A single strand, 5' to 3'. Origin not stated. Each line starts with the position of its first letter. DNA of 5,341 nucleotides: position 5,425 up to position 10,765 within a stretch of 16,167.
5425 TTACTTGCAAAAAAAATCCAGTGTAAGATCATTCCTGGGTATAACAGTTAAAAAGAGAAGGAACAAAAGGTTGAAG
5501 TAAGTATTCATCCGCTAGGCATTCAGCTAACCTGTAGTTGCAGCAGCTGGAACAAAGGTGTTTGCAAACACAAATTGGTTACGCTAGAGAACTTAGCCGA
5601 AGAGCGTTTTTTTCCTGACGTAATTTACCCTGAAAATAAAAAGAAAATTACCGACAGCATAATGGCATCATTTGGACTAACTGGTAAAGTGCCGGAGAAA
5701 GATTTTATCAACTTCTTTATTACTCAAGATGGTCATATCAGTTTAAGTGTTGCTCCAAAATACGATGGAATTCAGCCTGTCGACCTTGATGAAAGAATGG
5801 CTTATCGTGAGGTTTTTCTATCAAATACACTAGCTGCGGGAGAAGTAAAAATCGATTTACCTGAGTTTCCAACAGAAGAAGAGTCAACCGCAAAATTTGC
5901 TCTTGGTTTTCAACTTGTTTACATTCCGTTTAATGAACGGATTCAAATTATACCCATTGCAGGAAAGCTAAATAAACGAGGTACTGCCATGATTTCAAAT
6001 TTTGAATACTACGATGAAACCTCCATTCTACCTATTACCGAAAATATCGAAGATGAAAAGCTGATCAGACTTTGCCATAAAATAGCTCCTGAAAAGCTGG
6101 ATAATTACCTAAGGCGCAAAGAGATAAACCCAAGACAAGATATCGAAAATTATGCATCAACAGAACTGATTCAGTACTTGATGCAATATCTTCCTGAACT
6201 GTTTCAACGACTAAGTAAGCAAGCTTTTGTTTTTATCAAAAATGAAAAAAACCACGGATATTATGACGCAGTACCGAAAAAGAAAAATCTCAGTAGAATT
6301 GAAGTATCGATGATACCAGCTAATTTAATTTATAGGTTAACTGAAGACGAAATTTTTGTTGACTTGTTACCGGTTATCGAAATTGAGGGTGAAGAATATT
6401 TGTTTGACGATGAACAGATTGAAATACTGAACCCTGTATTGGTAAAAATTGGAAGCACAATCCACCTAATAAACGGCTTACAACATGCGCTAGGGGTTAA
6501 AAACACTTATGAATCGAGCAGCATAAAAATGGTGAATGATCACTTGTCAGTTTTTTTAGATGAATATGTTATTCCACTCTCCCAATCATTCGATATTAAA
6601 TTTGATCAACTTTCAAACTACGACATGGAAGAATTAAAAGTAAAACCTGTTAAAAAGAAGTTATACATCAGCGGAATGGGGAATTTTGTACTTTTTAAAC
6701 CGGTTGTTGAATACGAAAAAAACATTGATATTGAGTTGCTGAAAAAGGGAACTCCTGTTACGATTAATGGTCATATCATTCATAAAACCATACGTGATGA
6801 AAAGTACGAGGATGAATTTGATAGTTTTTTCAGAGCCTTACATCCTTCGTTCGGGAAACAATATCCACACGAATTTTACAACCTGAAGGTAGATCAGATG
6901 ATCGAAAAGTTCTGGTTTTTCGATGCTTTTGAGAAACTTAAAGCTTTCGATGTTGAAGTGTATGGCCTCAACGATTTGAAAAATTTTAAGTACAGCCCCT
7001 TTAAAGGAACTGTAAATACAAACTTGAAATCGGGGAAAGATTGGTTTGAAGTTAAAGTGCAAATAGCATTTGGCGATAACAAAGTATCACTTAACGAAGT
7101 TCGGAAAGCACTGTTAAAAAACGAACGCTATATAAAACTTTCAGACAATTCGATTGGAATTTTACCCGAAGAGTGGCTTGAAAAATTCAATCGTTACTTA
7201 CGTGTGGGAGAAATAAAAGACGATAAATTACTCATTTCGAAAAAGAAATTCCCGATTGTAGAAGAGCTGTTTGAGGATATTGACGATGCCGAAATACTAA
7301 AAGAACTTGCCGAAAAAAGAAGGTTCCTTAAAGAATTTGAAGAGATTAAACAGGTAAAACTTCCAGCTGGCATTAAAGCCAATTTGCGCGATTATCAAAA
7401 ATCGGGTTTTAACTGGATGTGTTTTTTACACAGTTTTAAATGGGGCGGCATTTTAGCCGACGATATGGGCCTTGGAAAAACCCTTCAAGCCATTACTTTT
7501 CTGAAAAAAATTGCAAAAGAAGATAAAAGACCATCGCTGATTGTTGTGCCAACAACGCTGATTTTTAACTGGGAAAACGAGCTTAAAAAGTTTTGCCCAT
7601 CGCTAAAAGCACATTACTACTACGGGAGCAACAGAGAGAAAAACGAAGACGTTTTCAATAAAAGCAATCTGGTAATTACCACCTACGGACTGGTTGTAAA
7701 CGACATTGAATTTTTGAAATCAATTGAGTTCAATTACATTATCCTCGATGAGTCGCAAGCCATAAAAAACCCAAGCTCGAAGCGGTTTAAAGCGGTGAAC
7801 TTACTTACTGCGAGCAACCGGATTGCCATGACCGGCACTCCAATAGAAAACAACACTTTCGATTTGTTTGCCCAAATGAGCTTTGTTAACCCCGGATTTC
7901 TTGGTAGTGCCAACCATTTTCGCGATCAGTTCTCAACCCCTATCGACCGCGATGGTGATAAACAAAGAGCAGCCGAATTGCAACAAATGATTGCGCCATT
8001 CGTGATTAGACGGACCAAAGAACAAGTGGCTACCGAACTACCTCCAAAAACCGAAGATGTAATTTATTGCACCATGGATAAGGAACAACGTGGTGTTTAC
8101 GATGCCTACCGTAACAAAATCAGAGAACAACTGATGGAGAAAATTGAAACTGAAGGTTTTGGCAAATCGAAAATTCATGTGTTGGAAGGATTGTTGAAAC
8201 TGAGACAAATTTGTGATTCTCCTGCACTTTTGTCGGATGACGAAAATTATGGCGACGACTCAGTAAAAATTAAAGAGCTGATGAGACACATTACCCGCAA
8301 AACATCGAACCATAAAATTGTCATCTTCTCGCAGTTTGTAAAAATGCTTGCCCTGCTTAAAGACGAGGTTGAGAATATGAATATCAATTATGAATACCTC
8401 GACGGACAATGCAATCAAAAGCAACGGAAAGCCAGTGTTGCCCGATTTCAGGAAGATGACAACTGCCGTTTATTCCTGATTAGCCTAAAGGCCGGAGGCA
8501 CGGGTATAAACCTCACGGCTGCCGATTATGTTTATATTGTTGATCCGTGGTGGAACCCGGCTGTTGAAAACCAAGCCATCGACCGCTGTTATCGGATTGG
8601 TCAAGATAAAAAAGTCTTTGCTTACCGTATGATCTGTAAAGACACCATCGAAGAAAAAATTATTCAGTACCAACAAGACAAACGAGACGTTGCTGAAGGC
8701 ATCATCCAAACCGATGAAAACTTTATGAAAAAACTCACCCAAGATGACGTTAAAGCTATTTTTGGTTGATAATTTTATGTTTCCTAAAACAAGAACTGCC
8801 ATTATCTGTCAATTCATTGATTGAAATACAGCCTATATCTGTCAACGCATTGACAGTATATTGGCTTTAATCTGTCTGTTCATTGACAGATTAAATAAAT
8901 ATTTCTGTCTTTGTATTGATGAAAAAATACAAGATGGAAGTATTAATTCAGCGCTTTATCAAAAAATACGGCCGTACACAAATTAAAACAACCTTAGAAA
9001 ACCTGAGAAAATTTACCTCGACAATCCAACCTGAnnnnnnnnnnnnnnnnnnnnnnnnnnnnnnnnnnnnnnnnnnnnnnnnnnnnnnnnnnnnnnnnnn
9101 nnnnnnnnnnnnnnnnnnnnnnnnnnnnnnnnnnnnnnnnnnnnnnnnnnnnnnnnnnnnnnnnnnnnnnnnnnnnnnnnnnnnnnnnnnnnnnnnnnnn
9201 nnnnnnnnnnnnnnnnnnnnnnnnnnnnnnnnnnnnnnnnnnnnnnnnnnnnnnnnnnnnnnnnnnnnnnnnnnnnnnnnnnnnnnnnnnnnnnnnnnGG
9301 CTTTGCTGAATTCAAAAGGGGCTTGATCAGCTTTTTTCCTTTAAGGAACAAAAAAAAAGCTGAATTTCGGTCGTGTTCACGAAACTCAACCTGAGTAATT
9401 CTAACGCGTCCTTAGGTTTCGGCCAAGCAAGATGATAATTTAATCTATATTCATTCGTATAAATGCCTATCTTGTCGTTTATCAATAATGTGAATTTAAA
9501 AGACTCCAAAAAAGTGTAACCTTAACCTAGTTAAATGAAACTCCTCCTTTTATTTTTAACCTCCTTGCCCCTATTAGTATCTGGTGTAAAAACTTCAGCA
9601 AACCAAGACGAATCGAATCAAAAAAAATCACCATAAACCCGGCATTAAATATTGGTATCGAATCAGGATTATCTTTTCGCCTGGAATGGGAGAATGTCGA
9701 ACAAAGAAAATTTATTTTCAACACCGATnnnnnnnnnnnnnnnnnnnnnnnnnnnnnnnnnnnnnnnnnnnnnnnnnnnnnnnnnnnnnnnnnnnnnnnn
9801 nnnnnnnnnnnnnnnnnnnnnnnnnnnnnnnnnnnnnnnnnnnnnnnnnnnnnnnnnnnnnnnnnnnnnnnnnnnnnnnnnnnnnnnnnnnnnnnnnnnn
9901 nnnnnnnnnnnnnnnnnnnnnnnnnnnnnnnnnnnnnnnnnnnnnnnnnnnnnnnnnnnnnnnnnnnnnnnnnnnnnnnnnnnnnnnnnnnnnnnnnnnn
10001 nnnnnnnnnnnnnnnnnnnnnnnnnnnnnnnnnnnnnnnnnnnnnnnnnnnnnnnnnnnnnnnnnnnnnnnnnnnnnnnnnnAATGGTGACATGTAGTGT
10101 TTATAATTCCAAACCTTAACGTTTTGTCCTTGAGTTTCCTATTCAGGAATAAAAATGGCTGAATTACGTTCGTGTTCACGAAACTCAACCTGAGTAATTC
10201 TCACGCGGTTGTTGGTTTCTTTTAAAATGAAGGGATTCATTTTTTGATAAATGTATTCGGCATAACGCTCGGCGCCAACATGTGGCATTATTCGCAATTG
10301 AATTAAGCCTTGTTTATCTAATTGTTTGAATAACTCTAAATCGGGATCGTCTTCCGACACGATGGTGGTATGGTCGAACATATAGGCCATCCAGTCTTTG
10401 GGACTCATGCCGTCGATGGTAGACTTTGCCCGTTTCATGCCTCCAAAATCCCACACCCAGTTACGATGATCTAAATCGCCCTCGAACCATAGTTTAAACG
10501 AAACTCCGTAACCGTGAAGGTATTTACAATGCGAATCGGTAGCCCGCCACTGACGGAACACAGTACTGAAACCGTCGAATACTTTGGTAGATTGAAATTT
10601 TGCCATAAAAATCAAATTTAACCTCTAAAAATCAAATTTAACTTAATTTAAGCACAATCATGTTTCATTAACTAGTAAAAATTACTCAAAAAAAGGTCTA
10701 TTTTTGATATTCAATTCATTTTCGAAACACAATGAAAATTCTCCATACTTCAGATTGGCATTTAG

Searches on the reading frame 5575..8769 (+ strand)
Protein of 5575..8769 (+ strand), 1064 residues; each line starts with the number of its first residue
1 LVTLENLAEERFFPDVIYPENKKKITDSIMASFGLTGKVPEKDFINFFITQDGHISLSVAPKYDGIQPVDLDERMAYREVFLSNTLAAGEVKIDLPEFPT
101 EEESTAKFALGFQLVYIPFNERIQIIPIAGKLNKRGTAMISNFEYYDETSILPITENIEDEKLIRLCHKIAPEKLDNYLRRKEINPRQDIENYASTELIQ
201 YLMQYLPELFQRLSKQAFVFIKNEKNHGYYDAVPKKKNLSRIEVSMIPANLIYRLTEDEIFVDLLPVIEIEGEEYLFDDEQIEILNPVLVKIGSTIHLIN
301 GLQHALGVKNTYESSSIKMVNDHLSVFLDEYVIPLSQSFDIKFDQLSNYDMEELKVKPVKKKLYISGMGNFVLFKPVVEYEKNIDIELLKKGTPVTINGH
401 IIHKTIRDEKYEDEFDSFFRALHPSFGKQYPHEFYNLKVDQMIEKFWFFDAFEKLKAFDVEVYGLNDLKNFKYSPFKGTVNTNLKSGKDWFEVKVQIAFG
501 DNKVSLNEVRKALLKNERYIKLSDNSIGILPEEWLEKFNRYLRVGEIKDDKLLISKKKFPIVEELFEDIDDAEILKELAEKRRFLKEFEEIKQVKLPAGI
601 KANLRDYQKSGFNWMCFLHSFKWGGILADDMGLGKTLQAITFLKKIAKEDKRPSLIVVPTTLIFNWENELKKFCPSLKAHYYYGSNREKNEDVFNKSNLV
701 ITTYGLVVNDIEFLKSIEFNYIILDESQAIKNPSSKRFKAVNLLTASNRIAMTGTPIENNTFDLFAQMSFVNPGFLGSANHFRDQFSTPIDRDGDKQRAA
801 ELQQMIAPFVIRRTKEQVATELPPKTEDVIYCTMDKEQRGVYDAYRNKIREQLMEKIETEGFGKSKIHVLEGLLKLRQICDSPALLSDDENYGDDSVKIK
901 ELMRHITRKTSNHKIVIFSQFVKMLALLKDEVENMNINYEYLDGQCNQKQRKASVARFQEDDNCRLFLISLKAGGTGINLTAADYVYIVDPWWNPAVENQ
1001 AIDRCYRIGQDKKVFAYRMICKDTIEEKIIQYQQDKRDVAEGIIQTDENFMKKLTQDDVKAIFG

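Call 3: search_protein_families(library=pfam, proteins=[window:5575-8769:+])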
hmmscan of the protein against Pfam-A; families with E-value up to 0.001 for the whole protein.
window:5575-8769:+ (1064 aa): 5 families
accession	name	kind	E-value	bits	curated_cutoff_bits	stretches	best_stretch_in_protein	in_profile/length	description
PF00176.29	SNF2-rel_dom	-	5.7e-76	255.8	24.9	1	607-884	1-289/290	SNF2-related domain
PF00271.37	Helicase_C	-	1.4e-26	93.3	23.5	1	898-1009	2-110/110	Helicase conserved C-terminal domain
PF04851.21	ResIII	-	3.1e-10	40.7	22.5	1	603-757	3-163/164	Type III restriction enzyme, res subunit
PF00270.35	DEAD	-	2.4e-08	34.3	26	1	630-758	22-162/167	DEAD/DEAH box helicase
PF16203.11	ERCC3_RAD25_C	-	0.00023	21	27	1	909-1027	57-175/248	ERCC3/RAD25/XPB C-terminal helicase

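Call 4: search_protein_families(library=ncbifam, proteins=[window:5575-8769:+])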
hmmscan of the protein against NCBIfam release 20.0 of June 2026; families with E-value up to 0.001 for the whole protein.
window:5575-8769:+ (1064 aa): 13 families
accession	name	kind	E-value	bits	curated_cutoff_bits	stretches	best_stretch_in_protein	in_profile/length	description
NF053675.1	pilus_reg_Snf2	equivalog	6.1e-127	425.2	1100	1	503-1064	484-1027/1029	pilus expression-regulating Snf2 family helicase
NF058637.1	helic_SCO1167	equivalog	2.6e-121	406.4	1200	1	488-1060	358-926/932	SCO1167/SCO6262 family helicase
NF041790.1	anti-phage_ZorD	equivalog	4.9e-73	246.6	1500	2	694-1018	701-1034/1035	type I Zorya anti-phage system protein ZorD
NF038318.1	DISARM_DrmD_b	equivalog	1.5e-26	92.8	950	2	616-821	40-248/868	DISARM system SNF2-like helicase DrmD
NF042964.1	phospholipD_antiphage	equivalog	7.4e-17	60.9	1100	2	602-755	227-409/895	phospholipase D-like domain-containing anti-phage protein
NF038317.1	DISARM_DrmD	equivalog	1.8e-14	53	610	1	898-1036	486-633/1021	DISARM system SNF2-like helicase DrmD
NF003426.0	PRK04914.1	equivalog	4.6e-14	51.6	576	2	626-777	174-337/959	RNA polymerase-associated protein RapA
NF058636.1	helic_sll1366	equivalog_domain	1.7e-13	50.1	550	1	569-635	526-589/589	sll1366 family intein-prone helicase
NF041062.1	DpdE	equivalog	2.3e-12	45.7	500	2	626-823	174-363/1048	protein DpdE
NF010337.0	PRK13766.1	equivalog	3.1e-08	32.2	610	1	898-1053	352-510/781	Hef nuclease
NF045503.1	repair_heli_XPB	equivalog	3.8e-08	32.3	610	0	900-1032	406-533/548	DNA repair helicase XPB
NF008394.0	PRK11192.1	equivalog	6.1e-06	25.3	507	1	894-987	229-320/441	ATP-dependent RNA helicase SrmB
TIGR04095.1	dnd_restrict_1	equivalog_domain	0.0002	20.5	600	1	602-756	7-168/451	DNA phosphorothioation system restriction enzyme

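Call 50: search_protein_families(library=padloc, proteins=[window:5575-8769:+], max_evalue=0.01)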
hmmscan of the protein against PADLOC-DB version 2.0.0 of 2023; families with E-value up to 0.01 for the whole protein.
window:5575-8769:+ (1064 aa): 35 families (the best 25 are shown)
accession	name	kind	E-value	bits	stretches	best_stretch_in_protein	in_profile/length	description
PDLC02842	DpdE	-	1.2e-151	504.8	1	575-1049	676-1158/1176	DpdE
PDLC00633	ZorD1|ZorD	-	1.5e-127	425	1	480-1048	317-889/908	"SWI2/SNF2 helicase, Mrr-like nuclease"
PDLC02849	DpdE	-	4.4e-119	397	1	471-1044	269-833/857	DpdE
PDLC02845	DpdE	-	7.3e-115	383.1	1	484-1048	732-1277/1293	DpdE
PDLC02850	DpdE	-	3.4e-110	367.7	1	483-1059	685-1256/1282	DpdE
PDLC02851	DpdE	-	2.7e-105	351.2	1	486-1063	477-1054/1055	DpdE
PDLC00629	ZorD1|ZorD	-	2.1e-92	308.6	1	508-1017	389-922/1012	"SWI2/SNF2 helicase, Mrr-like nuclease"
PDLC00632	ZorD1|ZorD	-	2e-86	288.9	2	691-1054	710-1090/1101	"SWI2/SNF2 helicase, Mrr-like nuclease"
PDLC00631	ZorD1|ZorD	-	3e-86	288.2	1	507-1025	344-886/1071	"SWI2/SNF2 helicase, Mrr-like nuclease"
PDLC00634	ZorD1|ZorD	-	7.1e-82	273.7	1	556-1017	454-934/1208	"SWI2/SNF2 helicase, Mrr-like nuclease"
PDLC00628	ZorD1|ZorD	-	2.9e-67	225.3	1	357-1034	272-956/1171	"SWI2/SNF2 helicase, Mrr-like nuclease"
PDLC02848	DpdE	-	5e-65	217.9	1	483-929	237-680/856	DpdE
PDLC02854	DpdE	-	1.5e-57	193.2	2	696-1040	701-1058/1083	DpdE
PDLC00627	ZorD1|ZorD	-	7.7e-55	184.3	2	697-1018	607-959/1006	"SWI2/SNF2 helicase, Mrr-like nuclease"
PDLC02627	DrmD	-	4.2e-38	129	1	625-1037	321-691/748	DrmD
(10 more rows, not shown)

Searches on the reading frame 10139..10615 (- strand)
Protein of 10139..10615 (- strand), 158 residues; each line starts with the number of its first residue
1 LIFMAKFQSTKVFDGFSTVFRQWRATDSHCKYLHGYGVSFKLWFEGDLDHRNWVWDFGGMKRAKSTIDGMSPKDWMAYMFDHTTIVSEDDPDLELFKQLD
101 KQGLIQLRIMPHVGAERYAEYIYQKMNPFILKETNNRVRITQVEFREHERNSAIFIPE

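Call 3: search_protein_families(library=pfam, proteins=[window:10139-10615:-])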
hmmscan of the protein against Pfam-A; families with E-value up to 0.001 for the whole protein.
window:10139-10615:- (158 aa): 1 family
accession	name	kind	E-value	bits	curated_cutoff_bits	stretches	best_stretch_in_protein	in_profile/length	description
PF01242.24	PTPS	-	5.2e-12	46.2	22.4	1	16-155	8-118/121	6-pyruvoyl tetrahydropterin synthase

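Call 4: search_protein_families(library=ncbifam, proteins=[window:10139-10615:-])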
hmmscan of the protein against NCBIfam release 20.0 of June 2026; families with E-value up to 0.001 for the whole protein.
window:10139-10615:- (158 aa): 1 family
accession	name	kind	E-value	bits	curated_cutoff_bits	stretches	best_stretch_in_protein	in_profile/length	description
TIGR03367.1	queuosine_QueD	equivalog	3.7e-06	27.2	89.25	1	25-127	16-91/92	6-carboxytetrahydropterin synthase QueD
